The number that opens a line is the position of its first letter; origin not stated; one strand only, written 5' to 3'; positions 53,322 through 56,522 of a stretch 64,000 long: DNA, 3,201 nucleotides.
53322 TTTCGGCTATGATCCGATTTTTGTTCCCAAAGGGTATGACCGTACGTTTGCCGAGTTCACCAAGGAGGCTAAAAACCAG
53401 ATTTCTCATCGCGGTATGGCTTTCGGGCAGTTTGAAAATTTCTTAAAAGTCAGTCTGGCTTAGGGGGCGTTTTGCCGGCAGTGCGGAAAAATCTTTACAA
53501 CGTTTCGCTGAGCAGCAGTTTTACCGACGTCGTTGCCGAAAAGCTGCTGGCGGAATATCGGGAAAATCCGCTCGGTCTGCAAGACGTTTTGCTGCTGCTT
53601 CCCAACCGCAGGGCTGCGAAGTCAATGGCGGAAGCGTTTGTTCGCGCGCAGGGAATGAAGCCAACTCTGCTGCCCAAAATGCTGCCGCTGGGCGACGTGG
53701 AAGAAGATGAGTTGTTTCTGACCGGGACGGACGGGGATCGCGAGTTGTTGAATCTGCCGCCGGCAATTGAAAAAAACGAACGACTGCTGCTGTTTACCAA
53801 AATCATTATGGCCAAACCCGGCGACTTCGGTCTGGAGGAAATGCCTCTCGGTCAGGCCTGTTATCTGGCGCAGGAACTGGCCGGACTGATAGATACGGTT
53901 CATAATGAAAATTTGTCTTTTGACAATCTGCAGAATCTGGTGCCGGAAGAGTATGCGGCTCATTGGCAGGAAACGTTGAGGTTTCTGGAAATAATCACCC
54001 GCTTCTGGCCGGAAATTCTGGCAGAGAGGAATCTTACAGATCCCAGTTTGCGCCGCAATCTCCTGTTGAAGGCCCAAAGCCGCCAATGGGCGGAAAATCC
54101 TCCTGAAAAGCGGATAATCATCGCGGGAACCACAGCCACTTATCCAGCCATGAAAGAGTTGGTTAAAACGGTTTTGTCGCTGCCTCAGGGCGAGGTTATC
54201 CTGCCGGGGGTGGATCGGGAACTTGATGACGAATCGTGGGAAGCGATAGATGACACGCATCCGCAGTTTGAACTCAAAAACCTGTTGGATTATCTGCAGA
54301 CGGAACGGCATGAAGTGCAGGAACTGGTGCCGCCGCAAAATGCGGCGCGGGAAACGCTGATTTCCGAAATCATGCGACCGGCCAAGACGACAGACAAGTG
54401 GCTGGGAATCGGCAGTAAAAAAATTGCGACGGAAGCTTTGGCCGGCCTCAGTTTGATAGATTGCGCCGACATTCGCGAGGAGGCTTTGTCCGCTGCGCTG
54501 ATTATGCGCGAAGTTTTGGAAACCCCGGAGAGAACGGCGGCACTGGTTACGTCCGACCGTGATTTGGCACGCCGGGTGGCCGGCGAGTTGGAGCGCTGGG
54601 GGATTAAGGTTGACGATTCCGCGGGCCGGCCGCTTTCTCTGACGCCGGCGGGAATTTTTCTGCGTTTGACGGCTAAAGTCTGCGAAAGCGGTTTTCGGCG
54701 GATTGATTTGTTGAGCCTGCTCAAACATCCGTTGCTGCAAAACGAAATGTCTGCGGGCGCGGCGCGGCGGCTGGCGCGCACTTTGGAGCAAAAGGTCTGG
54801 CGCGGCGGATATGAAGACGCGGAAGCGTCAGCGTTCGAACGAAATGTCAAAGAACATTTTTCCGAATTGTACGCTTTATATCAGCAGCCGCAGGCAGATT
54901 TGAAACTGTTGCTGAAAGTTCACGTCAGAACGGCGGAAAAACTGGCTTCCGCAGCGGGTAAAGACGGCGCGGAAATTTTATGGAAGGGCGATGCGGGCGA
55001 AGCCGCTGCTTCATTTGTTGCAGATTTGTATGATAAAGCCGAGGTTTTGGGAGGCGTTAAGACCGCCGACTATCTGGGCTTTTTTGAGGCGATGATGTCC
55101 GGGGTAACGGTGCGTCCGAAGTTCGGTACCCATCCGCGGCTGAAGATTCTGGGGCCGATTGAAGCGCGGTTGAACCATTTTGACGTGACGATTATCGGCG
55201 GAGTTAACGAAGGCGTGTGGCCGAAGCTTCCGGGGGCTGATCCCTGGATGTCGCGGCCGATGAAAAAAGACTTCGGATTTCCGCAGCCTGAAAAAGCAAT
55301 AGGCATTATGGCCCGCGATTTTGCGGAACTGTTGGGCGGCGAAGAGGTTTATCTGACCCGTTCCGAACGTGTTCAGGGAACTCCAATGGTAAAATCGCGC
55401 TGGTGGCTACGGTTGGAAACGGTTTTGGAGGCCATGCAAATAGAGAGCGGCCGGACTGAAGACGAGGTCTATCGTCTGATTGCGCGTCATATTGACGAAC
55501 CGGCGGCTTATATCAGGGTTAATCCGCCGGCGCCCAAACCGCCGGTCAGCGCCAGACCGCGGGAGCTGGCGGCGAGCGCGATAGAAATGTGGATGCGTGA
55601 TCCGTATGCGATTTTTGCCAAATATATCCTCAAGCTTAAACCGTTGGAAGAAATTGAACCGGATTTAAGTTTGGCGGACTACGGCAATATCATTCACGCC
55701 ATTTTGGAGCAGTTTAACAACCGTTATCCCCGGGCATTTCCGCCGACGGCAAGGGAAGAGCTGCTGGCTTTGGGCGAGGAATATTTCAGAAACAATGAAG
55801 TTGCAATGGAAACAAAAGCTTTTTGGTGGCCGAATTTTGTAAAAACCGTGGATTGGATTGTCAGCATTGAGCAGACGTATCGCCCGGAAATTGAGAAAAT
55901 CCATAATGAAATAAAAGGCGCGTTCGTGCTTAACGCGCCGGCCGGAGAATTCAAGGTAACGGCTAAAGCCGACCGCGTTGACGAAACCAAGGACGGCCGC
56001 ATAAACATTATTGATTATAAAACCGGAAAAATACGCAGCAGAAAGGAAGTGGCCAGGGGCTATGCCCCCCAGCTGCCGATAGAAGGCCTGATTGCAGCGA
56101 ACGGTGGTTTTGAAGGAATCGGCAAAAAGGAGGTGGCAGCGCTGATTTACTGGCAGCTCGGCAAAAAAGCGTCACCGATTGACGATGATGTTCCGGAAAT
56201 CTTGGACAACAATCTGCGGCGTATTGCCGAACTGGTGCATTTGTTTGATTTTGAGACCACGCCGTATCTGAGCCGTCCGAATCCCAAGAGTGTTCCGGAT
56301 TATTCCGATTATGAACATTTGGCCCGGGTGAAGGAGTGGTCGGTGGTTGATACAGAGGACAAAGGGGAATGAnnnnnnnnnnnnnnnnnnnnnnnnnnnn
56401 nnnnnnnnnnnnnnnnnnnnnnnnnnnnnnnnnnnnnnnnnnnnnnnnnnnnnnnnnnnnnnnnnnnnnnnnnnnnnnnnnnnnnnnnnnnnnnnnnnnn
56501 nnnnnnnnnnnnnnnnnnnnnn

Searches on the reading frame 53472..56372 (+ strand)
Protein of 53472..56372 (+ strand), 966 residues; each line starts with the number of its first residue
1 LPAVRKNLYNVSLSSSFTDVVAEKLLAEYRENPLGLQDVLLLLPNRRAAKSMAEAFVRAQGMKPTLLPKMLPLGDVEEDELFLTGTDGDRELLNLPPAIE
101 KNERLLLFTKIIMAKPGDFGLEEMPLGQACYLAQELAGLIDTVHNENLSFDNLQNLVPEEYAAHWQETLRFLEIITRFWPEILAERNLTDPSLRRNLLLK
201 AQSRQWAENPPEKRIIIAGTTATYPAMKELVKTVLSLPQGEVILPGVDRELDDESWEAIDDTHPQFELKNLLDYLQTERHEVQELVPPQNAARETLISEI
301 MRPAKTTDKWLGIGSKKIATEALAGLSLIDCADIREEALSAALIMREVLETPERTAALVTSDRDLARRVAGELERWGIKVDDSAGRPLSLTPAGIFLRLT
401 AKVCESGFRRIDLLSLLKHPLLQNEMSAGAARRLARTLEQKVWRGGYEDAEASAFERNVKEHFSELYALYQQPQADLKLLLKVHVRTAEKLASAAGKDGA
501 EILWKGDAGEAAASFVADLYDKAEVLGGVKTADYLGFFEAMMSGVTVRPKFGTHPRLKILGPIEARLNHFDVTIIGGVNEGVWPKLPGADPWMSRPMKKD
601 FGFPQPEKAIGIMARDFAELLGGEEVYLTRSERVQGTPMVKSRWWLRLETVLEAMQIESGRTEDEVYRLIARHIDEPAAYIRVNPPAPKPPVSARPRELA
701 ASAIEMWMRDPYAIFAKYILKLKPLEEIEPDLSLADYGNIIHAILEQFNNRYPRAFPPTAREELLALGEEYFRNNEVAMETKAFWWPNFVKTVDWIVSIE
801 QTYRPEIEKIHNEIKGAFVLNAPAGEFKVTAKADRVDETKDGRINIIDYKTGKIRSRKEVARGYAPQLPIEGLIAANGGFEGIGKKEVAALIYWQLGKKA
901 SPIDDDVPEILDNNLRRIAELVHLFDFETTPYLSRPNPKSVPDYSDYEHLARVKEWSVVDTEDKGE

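Call 18: search_protein_families(library=ncbifam, proteins=[window:53472-56372:+], max_evalue=1e-8)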
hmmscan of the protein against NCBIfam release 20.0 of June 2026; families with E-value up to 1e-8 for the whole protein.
window:53472-56372:+ (966 aa): 2 families
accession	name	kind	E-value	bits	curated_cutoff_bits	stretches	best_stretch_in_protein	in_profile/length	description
TIGR02786.1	addB_alphas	equivalog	4.5e-269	895.7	486.5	1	8-957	2-1024/1024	double-strand break repair protein AddB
TIGR03623.1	TIGR03623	subfamily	1.6e-18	66.3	299.6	0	825-897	733-797/876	probable DNA repair protein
